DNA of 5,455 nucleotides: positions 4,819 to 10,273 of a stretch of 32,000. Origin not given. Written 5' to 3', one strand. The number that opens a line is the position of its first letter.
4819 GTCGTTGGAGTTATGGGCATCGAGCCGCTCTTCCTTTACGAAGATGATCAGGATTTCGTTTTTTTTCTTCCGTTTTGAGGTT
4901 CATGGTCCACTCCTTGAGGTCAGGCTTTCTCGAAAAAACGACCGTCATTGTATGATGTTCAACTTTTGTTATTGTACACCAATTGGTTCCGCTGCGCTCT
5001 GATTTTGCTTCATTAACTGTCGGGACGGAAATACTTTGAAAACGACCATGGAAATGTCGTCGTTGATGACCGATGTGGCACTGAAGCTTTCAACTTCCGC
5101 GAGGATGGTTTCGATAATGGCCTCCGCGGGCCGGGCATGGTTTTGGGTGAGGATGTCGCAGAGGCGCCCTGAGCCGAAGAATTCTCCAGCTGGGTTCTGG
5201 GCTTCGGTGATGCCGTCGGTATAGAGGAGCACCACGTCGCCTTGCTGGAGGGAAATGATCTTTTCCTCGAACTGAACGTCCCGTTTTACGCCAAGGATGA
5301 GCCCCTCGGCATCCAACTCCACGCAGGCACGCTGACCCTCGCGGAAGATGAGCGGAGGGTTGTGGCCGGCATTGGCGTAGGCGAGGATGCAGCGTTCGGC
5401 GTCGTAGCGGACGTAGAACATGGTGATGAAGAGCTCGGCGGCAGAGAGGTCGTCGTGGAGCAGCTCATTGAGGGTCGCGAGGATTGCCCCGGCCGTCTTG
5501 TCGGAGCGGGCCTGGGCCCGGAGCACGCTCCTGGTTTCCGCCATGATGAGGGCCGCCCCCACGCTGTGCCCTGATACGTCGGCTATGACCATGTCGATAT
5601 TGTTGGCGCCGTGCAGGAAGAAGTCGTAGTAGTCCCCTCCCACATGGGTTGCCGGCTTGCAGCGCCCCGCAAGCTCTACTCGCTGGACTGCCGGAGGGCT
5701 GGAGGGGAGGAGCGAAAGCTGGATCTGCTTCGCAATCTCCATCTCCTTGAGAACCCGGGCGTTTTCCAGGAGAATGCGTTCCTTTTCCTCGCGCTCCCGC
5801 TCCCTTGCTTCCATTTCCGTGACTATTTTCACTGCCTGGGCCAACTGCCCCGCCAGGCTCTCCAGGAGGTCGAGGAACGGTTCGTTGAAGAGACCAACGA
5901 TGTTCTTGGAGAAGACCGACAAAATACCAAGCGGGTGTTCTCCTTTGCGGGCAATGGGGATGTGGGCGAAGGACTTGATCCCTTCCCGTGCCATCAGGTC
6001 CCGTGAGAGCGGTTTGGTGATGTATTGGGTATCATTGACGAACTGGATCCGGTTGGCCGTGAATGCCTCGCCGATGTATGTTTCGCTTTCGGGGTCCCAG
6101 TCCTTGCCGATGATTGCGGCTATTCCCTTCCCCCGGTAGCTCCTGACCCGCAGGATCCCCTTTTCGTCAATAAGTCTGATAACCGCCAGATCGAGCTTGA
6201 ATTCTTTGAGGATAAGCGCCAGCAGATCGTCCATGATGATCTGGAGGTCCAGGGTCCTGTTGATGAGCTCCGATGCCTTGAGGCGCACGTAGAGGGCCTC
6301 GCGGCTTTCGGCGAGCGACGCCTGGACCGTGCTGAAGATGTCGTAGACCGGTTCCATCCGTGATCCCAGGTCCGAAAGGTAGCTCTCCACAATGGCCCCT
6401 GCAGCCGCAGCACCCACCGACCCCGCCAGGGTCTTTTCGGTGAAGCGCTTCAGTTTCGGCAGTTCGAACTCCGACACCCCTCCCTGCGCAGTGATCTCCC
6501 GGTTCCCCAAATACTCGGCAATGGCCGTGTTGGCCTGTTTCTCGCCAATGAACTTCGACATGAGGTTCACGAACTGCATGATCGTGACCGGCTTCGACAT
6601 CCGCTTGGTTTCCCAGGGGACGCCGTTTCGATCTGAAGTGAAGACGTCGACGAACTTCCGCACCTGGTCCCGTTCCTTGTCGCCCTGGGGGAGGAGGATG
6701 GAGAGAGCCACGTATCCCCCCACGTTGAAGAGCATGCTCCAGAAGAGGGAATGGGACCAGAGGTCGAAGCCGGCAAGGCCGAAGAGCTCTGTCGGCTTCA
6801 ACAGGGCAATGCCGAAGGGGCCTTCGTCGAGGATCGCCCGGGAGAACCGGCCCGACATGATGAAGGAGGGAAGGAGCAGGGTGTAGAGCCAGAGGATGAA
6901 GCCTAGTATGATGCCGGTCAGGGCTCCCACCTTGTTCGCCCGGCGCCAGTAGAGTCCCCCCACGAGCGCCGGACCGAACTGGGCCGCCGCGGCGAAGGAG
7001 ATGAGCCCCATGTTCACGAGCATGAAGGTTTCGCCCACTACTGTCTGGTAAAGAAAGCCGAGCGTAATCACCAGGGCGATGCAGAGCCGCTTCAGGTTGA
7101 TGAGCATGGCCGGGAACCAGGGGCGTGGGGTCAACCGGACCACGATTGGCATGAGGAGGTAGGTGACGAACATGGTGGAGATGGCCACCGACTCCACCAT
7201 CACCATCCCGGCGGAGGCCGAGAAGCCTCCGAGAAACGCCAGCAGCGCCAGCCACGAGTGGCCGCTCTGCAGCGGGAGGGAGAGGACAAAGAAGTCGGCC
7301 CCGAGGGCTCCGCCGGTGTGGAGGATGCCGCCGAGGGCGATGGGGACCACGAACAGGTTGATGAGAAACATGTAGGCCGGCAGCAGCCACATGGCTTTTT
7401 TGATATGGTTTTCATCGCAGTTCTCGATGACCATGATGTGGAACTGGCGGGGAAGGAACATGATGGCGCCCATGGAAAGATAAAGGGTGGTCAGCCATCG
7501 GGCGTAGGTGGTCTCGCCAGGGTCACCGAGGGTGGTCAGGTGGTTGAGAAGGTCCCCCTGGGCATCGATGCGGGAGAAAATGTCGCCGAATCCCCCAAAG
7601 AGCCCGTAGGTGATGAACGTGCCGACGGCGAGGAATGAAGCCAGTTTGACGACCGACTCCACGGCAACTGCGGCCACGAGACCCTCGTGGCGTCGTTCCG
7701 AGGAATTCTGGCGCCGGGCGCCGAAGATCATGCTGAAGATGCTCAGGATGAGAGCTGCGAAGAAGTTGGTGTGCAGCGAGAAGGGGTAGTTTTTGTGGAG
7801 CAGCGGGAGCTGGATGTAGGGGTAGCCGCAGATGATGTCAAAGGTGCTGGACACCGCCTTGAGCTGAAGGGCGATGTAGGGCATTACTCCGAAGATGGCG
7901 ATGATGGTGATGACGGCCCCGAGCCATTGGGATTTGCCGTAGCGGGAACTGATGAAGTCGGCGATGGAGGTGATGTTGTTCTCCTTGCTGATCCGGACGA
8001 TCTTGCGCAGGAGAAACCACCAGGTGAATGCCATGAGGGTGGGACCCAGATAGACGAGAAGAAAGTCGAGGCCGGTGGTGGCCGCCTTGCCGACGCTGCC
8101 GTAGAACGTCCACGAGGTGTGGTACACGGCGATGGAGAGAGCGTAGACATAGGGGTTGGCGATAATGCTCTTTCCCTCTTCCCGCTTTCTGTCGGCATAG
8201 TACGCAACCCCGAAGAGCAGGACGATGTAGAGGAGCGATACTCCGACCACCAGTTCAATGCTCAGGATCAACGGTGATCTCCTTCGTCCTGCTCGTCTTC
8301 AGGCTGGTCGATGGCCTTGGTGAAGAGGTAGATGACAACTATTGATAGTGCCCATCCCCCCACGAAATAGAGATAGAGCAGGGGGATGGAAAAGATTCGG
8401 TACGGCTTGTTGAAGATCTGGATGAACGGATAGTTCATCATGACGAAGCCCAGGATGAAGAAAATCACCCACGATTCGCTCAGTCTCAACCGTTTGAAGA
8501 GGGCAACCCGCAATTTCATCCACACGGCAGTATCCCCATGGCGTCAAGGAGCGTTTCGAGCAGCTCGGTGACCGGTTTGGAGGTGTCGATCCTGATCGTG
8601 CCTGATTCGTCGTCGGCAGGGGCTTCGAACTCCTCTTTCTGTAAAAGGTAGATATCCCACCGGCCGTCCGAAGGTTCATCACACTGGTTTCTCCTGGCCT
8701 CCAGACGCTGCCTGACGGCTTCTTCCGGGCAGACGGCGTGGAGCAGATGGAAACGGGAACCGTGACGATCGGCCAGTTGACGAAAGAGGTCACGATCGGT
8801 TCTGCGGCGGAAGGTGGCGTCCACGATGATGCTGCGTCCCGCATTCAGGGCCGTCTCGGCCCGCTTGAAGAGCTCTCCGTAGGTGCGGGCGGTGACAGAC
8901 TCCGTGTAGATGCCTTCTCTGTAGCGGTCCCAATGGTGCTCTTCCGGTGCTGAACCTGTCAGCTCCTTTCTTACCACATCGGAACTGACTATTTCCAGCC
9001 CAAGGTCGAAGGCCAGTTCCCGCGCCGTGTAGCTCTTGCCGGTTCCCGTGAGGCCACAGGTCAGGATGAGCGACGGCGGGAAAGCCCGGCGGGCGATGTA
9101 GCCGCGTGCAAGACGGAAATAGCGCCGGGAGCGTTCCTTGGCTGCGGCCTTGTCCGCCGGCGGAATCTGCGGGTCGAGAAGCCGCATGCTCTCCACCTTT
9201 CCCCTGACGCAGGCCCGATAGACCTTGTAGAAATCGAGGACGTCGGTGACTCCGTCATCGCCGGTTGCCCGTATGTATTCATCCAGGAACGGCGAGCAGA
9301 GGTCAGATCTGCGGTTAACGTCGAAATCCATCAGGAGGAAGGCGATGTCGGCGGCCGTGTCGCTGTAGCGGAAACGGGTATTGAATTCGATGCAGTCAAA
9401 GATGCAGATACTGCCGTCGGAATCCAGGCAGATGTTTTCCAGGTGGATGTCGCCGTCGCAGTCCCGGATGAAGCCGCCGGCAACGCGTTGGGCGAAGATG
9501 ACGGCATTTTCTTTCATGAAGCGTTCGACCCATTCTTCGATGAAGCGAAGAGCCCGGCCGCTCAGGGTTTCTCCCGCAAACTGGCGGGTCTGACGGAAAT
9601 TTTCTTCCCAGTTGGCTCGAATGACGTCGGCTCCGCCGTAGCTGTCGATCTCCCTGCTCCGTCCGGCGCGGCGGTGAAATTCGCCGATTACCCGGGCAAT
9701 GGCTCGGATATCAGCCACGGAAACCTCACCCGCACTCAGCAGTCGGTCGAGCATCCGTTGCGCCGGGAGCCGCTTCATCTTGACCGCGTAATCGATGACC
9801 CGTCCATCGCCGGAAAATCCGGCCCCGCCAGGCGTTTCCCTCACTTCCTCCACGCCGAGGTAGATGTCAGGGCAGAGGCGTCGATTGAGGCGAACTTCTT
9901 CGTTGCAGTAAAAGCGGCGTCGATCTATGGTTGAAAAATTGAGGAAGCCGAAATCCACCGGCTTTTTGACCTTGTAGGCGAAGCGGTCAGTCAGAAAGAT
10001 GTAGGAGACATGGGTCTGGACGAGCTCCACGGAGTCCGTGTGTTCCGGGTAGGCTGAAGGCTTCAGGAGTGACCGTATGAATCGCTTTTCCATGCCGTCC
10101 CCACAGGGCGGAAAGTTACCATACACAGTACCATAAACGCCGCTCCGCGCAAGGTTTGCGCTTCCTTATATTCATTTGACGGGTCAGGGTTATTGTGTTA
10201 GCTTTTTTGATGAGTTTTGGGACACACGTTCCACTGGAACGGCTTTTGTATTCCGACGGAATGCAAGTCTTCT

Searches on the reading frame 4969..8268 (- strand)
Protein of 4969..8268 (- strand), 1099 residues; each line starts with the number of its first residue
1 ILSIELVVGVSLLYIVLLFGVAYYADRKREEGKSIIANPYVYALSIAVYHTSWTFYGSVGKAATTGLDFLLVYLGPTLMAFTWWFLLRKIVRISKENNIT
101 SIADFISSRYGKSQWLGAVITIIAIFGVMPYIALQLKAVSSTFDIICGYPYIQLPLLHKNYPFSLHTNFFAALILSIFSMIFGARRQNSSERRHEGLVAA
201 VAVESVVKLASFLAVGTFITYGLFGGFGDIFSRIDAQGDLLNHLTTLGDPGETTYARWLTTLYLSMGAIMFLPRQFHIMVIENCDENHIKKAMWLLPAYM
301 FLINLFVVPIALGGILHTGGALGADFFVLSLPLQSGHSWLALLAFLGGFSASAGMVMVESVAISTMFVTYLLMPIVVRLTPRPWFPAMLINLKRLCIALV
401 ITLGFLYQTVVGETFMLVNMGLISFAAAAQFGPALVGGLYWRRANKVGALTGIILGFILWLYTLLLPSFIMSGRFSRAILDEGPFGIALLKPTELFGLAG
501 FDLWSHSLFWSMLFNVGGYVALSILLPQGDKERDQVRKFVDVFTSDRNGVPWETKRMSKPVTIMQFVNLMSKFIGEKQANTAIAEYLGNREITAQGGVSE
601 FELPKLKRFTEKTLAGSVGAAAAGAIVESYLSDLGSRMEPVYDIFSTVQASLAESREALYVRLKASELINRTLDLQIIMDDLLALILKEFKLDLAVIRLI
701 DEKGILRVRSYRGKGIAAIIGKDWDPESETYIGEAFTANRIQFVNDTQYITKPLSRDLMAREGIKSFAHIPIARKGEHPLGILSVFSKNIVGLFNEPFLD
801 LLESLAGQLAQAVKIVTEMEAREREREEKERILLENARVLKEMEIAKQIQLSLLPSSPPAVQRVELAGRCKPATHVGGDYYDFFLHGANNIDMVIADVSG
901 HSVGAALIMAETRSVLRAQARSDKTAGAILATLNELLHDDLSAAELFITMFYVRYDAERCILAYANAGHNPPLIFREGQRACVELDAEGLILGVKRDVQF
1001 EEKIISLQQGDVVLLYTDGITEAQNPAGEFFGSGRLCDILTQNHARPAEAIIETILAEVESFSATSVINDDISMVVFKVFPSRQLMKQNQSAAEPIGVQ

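Call 38: search_protein_families(library=pfam, proteins=[window:4969-8268:-], max_evalue=0.0001)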
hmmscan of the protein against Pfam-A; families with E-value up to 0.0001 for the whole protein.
window:4969-8268:- (1099 aa): 4 families
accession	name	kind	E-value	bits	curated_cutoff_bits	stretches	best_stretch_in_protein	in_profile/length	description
PF07228.17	SpoIIE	-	1.4e-52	178.9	25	1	890-1079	4-191/192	Stage II sporulation protein E (SpoIIE)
PF13185.12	GAF_2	-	1.3e-14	55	28.6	1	673-813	2-135/136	GAF domain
PF01590.32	GAF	-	2.6e-08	34.9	22.4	1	674-813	1-133/133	GAF domain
PF00474.23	SSF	-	1.2e-07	31.4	22.8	1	40-141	11-110/406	Sodium:solute symporter family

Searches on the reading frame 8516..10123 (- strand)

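Call 38: search_protein_families(library=pfam, proteins=[window:8516-10123:-], max_evalue=0.0001)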
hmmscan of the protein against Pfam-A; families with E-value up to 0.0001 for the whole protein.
window:8516-10123:- (535 aa): 5 families
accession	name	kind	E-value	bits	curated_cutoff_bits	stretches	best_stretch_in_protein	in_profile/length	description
PF13671.12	AAA_33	-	3.4e-29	102.4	27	1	352-501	1-142/143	AAA domain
PF13207.12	AAA_17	-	4.5e-07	30.7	27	1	357-480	2-126/136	AAA domain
PF13238.12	AAA_18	-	1.2e-06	29.4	29.4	1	353-483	1-117/128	AAA domain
PF06414.18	Zeta_toxin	-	1.4e-05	25.1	22.3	1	350-481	16-147/199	Zeta toxin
PF01636.29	APH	-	2.9e-05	24.4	23.2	1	116-288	75-230/239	Phosphotransferase enzyme family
